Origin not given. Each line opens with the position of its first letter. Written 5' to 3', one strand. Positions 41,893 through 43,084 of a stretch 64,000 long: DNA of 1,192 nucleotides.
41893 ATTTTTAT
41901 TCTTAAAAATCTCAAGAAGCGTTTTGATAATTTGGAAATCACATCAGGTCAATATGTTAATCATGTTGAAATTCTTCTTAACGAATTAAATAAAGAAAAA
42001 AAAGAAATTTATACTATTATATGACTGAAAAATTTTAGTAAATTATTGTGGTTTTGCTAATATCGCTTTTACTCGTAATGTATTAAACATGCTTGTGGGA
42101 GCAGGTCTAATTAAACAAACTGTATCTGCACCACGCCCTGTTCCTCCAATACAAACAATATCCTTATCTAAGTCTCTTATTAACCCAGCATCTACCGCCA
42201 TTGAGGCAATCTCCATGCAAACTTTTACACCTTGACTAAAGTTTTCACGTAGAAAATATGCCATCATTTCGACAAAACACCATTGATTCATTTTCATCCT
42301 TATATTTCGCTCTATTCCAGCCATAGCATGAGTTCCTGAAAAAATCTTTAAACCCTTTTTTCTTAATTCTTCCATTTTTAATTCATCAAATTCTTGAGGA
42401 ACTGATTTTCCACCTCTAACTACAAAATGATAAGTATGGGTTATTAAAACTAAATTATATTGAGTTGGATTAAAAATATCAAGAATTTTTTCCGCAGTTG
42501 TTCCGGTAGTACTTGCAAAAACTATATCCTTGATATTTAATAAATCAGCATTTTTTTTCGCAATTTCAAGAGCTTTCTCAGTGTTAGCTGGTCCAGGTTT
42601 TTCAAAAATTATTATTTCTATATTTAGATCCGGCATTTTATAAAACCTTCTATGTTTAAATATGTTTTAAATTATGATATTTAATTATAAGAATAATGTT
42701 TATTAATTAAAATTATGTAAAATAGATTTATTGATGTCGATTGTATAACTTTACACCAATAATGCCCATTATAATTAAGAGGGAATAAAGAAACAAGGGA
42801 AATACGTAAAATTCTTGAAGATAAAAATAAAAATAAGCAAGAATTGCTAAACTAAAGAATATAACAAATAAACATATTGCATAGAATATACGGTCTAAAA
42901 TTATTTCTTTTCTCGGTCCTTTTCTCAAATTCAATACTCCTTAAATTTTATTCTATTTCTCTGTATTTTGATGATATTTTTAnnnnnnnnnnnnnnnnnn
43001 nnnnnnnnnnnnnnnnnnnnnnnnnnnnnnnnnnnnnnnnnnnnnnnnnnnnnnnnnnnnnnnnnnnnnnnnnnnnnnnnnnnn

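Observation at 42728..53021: Candidate novel surface system: heteromeric ABC-2 transporter operon encoding a giant subtilase/GIFT-domain anchor protein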

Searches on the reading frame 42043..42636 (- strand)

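Call 4: search_protein_families(library=pfam, proteins=[window:42043-42636:-], max_evalue=0.1)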
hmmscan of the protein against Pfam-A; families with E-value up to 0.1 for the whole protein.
window:42043-42636:- (197 aa): 1 family
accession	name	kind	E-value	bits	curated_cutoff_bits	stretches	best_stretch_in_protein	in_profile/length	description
PF02887.21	PK_C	-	2.8e-06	27.8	28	1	23-173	4-111/114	Pyruvate kinase, alpha/beta domain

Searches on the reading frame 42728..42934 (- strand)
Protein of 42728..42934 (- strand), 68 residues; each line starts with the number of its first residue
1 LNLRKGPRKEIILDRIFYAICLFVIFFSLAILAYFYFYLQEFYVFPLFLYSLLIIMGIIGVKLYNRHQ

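Call 4: search_protein_families(library=pfam, proteins=[window:42728-42934:-], max_evalue=0.1)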
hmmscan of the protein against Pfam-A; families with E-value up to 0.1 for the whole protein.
window:42728-42934:- (68 aa): 0 families

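Call 5: search_protein_families(library=ncbifam, proteins=[window:42728-42934:-], max_evalue=0.1)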
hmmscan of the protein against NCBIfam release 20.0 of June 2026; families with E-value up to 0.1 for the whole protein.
window:42728-42934:- (68 aa): 0 families

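Call 84: search_protein_families(library=padloc, proteins=[window:42728-42934:-], max_evalue=0.001)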
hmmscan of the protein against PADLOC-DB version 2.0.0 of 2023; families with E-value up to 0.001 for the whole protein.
window:42728-42934:- (68 aa): 0 families
